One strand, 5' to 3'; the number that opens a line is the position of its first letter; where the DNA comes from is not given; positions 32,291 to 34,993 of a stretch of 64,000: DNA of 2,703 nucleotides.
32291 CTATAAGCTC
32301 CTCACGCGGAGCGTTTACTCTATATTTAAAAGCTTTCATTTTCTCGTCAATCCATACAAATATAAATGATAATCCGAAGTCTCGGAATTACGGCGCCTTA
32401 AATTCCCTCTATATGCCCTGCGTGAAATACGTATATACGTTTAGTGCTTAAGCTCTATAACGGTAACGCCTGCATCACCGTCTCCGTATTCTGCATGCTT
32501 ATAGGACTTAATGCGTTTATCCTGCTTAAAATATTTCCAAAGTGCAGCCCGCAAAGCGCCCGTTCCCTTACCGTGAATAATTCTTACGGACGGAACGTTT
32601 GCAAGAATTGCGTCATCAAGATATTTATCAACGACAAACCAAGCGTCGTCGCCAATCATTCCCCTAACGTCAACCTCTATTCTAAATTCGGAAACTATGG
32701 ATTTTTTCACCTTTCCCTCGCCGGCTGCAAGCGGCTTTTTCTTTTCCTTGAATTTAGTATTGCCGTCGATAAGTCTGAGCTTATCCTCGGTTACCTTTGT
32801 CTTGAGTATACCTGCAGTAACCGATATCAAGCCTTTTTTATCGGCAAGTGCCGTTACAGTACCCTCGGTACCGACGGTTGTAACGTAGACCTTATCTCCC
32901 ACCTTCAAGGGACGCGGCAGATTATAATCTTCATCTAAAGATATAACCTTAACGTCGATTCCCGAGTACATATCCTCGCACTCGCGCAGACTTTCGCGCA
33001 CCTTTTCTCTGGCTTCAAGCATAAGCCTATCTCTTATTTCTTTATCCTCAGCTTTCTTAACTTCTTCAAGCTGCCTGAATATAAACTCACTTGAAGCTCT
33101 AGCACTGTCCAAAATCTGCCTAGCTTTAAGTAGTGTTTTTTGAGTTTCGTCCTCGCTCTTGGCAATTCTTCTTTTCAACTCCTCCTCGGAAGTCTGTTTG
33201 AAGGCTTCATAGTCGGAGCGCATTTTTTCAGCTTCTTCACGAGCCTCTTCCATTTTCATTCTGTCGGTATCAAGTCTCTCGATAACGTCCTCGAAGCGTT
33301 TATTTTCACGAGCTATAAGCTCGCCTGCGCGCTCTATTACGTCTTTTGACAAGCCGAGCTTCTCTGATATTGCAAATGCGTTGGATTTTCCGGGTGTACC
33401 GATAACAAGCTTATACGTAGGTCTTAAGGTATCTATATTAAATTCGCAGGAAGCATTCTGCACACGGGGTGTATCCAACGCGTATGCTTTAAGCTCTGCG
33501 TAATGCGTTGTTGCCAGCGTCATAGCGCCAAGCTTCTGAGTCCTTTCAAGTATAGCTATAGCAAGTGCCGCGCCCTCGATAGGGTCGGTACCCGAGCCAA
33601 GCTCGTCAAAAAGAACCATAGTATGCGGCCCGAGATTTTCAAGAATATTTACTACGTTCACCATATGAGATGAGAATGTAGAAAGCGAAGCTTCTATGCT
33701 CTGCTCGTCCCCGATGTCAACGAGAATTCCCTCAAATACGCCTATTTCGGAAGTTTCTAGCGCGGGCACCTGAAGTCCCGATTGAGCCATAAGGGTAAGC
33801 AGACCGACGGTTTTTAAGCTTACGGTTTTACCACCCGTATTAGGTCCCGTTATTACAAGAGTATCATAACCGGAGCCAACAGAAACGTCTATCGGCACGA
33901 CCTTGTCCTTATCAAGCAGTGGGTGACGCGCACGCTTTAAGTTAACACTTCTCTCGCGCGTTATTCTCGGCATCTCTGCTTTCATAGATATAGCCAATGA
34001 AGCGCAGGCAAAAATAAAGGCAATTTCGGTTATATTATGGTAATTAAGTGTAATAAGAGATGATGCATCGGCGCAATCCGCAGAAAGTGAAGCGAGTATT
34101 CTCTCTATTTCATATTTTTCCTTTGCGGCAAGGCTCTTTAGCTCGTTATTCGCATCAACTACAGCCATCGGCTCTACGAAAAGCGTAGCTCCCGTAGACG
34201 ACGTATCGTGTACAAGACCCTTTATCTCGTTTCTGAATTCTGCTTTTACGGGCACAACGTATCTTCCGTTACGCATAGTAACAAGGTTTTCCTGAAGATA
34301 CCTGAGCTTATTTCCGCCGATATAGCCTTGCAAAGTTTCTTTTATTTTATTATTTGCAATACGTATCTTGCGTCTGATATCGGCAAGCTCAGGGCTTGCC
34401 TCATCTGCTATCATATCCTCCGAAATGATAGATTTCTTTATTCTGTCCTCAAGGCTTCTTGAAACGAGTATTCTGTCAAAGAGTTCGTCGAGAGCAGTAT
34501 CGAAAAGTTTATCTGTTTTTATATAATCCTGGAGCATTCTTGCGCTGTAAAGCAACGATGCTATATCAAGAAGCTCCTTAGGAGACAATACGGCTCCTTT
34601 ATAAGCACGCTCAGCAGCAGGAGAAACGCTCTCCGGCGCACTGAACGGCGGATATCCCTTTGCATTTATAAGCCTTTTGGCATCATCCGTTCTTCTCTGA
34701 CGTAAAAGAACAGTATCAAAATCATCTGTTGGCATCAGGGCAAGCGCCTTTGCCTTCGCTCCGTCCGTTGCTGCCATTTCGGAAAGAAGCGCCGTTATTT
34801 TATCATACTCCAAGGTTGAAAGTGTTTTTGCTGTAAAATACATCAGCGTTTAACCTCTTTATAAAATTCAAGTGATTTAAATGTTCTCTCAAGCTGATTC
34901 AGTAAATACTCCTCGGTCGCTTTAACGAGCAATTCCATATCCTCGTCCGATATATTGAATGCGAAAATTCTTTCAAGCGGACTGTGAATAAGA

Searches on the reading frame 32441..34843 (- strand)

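Call 68: search_protein_families(library=pfam, proteins=[window:32441-34843:-], max_evalue=0.00001)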
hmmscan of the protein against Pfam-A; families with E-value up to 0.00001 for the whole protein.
window:32441-34843:- (800 aa): 3 families
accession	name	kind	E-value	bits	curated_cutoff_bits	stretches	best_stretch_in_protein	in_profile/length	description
PF00488.27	MutS_V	-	2.6e-34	119.3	30.2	1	329-510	1-184/188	MutS domain V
PF01713.27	Smr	-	1.3e-23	83.4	25.7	1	724-799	1-77/77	Smr domain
PF20297.4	MSSS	-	2.3e-09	37.2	26.8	1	648-689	1-42/42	MutS2 and Smr-associated SH3 domain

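Call 69: search_protein_families(library=padloc, proteins=[window:32441-34843:-], max_evalue=0.00001)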
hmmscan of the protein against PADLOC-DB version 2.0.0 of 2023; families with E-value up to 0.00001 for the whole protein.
window:32441-34843:- (800 aa): 0 families
